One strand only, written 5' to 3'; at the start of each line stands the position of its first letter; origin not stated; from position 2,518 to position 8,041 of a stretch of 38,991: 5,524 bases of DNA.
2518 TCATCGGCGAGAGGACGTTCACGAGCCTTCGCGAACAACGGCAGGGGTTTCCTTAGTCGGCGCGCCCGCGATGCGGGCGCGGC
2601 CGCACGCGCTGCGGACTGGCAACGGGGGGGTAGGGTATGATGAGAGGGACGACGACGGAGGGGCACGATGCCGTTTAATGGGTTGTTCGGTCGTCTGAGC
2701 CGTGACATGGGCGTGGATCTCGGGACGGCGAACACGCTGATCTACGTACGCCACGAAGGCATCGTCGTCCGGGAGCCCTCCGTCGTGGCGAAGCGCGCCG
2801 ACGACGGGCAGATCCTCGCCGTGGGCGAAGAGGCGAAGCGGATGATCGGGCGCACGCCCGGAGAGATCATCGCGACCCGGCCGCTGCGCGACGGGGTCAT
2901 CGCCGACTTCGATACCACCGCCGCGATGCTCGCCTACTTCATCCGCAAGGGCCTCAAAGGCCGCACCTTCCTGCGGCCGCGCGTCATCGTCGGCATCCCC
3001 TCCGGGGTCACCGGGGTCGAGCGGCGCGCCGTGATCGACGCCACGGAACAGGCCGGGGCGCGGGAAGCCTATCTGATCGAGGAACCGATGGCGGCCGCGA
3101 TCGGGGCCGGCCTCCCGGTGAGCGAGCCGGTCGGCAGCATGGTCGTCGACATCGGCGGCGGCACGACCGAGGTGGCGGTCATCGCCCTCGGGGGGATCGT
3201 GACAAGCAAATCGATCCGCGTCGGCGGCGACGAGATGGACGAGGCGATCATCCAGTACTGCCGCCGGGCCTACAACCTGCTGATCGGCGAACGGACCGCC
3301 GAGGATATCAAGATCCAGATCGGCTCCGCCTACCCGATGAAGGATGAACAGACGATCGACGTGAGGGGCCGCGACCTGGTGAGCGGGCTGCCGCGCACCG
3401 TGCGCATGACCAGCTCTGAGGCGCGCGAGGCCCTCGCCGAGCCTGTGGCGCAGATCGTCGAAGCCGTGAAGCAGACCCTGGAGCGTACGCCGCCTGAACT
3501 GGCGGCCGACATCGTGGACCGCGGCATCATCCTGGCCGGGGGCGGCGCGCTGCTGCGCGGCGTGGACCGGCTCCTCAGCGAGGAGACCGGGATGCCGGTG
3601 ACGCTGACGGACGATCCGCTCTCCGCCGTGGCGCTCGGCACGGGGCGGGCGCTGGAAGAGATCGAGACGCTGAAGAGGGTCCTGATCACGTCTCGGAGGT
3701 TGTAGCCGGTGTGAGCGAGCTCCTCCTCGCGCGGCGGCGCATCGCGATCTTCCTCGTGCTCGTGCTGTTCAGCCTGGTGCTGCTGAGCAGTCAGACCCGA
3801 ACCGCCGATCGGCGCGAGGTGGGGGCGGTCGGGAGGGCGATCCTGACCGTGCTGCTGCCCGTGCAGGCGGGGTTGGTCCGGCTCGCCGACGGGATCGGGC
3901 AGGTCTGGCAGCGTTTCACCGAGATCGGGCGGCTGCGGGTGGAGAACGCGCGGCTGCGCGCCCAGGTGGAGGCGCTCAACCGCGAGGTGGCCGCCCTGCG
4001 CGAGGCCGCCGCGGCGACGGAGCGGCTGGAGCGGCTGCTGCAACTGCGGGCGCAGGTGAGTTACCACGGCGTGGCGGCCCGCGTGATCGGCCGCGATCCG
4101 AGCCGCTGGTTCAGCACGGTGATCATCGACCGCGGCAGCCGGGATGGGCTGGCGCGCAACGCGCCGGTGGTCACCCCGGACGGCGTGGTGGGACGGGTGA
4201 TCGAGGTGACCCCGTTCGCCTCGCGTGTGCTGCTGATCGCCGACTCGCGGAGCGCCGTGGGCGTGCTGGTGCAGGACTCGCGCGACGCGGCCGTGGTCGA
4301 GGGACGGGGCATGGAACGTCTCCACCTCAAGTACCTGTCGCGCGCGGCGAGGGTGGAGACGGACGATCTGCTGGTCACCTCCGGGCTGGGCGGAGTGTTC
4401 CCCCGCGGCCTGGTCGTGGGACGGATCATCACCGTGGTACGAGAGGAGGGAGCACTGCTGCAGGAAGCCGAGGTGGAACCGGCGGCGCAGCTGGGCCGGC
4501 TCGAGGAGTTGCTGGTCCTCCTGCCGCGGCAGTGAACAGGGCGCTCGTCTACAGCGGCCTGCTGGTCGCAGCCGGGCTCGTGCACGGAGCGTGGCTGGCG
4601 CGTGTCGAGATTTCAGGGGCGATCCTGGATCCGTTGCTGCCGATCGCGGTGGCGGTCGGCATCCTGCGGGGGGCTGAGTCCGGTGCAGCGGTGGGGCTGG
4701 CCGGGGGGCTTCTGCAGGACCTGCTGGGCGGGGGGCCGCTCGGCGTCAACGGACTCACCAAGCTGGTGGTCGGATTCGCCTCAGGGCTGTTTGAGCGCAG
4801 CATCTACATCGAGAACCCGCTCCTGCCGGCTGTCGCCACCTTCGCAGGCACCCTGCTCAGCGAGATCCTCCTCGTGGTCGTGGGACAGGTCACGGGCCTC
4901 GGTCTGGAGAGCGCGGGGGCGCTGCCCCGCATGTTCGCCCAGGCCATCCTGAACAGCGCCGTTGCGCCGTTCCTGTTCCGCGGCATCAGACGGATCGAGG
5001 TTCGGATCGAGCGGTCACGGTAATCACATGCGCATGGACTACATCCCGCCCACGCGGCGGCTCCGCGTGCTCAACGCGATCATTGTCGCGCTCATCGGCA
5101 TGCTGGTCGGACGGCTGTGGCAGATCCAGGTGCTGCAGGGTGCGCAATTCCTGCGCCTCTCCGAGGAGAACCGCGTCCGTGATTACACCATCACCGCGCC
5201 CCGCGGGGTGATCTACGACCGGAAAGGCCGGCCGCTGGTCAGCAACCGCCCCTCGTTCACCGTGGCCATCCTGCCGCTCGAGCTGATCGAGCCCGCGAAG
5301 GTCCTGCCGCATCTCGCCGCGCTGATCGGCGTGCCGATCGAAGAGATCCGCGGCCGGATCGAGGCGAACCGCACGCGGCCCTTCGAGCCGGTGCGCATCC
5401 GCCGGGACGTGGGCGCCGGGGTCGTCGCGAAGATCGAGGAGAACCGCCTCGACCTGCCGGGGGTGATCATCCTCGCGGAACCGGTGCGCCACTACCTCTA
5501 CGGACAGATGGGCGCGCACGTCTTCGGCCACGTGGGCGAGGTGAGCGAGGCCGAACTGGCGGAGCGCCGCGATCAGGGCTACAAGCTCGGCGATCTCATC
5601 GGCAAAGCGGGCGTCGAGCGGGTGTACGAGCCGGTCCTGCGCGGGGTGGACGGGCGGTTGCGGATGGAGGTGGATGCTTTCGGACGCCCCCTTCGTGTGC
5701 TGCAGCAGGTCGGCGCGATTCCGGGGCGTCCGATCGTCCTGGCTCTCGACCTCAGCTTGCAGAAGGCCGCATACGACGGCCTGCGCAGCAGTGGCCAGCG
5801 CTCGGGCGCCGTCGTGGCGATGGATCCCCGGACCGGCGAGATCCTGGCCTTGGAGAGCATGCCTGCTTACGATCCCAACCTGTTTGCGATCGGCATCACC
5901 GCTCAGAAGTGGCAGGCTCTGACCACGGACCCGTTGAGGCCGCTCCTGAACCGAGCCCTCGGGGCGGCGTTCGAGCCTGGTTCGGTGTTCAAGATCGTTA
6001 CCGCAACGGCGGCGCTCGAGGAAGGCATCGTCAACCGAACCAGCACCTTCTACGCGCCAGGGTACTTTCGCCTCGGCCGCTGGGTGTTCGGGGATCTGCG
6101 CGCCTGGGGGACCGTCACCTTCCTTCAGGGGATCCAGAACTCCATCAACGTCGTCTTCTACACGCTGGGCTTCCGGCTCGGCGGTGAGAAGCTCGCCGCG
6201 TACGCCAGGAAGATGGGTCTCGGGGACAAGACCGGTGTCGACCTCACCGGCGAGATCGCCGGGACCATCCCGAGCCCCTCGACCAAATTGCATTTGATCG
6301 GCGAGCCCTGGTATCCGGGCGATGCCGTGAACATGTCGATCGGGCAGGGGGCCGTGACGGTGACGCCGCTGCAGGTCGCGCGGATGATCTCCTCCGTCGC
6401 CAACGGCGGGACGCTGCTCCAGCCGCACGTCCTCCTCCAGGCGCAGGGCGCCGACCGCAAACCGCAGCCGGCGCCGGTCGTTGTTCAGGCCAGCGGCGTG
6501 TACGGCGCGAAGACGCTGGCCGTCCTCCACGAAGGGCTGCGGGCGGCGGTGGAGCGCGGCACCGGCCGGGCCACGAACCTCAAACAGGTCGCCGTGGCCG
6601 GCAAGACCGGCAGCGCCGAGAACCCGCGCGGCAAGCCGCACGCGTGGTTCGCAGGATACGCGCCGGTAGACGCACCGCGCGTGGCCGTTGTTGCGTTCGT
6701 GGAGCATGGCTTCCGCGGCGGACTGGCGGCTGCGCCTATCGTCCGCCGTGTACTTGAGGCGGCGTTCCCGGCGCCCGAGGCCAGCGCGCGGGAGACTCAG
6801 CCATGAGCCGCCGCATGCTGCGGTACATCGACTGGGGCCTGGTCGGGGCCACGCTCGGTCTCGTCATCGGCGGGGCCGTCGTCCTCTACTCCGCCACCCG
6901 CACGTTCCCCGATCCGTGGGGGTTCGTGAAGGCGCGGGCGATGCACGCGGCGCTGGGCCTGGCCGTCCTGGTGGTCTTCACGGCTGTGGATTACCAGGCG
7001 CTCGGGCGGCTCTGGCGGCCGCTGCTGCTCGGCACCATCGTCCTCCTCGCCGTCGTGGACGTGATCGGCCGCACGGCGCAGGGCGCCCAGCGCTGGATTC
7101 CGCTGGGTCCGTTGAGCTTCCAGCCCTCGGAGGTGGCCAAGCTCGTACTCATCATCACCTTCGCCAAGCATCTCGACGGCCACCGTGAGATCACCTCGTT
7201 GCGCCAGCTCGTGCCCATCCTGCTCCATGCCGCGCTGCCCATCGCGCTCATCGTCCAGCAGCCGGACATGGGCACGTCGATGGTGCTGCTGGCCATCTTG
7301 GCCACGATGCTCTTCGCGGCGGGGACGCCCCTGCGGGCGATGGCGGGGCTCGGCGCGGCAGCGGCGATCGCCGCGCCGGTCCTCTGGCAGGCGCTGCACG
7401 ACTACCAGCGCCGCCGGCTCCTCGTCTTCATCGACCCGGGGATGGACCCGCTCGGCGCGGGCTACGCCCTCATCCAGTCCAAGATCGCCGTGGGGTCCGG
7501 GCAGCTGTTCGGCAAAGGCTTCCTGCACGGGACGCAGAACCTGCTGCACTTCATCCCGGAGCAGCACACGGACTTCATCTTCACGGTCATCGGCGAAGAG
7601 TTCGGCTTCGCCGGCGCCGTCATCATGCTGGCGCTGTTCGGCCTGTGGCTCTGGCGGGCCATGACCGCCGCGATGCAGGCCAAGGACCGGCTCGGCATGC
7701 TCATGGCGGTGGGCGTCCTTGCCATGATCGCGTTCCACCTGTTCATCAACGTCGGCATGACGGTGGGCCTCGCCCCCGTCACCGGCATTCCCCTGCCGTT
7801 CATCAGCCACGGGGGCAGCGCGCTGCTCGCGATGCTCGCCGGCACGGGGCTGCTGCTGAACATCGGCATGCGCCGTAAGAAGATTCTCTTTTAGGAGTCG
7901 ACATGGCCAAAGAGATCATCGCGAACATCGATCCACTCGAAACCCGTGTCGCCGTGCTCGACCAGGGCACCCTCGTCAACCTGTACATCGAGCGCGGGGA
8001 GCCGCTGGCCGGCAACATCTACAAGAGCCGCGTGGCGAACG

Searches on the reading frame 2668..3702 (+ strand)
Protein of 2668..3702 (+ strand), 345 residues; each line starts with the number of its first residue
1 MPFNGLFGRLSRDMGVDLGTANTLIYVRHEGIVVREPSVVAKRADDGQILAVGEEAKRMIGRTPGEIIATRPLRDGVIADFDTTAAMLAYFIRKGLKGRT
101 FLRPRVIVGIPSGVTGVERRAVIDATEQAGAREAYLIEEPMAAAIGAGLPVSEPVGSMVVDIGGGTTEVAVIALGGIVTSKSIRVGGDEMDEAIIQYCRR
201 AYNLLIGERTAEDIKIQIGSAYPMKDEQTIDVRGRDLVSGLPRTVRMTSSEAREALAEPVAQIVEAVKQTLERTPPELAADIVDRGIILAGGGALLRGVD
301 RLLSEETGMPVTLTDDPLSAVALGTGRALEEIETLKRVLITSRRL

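Call 66: search_protein_families(library=pfam, proteins=[window:2668-3702:+])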
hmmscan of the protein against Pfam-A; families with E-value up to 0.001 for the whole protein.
window:2668-3702:+ (345 aa): 7 families
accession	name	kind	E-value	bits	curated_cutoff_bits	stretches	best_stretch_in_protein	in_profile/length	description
PF06723.19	MreB_Mbl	-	1.4e-149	497.8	27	1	12-336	2-326/327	MreB/Mbl protein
PF14450.12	FtsA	-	5e-14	53.2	31.8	1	158-315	1-111/127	Cell division protein FtsA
PF00012.26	HSP70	-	2e-13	49.9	20.6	1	106-324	136-367/599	Hsp70 protein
PF00022.25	Actin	-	4.7e-11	42.3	27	1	37-200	31-189/410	Actin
PF11104.14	PilM_2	-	5.5e-06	26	27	0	283-320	275-310/340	Type IV pilus assembly protein PilM;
PF25216.1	Volactin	-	0.00014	21.9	35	1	43-305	52-289/321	Volactin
PF06277.17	EutA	-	0.00054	19.4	27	1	158-210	146-202/475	Ethanolamine utilisation protein EutA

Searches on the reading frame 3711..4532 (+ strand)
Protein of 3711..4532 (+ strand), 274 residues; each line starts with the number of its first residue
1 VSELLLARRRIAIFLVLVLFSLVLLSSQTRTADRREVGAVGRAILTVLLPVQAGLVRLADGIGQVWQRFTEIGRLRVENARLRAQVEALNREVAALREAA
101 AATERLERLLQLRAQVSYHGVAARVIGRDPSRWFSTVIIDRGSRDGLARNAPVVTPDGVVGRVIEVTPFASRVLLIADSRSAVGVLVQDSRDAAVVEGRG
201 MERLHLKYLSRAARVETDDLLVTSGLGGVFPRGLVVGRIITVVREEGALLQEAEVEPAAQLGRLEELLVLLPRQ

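Call 66: search_protein_families(library=pfam, proteins=[window:3711-4532:+])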
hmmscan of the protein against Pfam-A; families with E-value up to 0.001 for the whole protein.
window:3711-4532:+ (274 aa): 1 family
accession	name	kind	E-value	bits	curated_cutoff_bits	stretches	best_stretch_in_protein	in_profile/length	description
PF04085.20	MreC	-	3.1e-46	157.2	28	1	125-270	1-146/147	Rod shape-determining protein MreC, barrel core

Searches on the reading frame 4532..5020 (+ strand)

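Call 66: search_protein_families(library=pfam, proteins=[window:4532-5020:+])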
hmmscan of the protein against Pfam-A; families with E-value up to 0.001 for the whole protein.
window:4532-5020:+ (163 aa): 1 family
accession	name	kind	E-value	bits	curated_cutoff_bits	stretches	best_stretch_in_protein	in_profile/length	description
PF04093.17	MreD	-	1.5e-06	28.8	24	1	42-149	44-152/158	rod shape-determining protein MreD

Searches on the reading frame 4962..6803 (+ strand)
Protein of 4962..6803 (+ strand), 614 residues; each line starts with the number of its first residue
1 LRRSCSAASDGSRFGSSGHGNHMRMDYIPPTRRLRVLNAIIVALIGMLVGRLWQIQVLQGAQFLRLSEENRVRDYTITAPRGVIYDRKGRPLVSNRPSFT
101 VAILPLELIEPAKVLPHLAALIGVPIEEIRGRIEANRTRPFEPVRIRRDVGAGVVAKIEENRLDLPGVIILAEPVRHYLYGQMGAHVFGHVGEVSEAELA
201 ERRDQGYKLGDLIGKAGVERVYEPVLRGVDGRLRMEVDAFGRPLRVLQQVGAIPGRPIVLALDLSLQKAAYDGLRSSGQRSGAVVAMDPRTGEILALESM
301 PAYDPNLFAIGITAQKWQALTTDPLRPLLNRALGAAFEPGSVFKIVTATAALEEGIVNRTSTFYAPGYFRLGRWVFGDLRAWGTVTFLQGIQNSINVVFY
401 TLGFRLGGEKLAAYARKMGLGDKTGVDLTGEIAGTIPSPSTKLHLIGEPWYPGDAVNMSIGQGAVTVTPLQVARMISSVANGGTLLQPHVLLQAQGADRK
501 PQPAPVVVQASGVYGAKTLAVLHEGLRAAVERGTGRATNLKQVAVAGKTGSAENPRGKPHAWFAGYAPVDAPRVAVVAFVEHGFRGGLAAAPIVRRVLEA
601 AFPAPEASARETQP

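Call 66: search_protein_families(library=pfam, proteins=[window:4962-6803:+])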
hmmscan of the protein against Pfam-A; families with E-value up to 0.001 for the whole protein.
window:4962-6803:+ (614 aa): 2 families
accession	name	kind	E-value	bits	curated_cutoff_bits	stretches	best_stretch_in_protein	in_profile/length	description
PF00905.27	Transpeptidase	-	1.4e-60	205.5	22.1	1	282-599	1-299/299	Penicillin binding protein transpeptidase domain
PF03717.20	PBP_dimer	-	1e-44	153.5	24.4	1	77-247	2-179/180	Penicillin-binding Protein dimerisation domain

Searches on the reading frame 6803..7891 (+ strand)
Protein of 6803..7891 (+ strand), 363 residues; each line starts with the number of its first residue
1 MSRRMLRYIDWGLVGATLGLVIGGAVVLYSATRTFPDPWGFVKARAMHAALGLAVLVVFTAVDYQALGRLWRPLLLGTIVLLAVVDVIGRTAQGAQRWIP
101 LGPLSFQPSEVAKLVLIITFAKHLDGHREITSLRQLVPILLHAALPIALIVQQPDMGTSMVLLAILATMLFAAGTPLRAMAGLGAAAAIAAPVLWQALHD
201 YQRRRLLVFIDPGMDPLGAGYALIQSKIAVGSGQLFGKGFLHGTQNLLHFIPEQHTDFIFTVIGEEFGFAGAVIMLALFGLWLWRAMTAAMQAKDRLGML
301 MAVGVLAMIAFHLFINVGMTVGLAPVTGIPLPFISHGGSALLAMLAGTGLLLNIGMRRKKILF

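Call 66: search_protein_families(library=pfam, proteins=[window:6803-7891:+])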
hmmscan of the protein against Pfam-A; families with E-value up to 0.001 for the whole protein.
window:6803-7891:+ (363 aa): 1 family
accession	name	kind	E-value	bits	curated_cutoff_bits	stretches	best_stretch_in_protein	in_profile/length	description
PF01098.24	FTSW_RODA_SPOVE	-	2.2e-101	339.9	26.4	1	16-359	12-355/356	Cell cycle protein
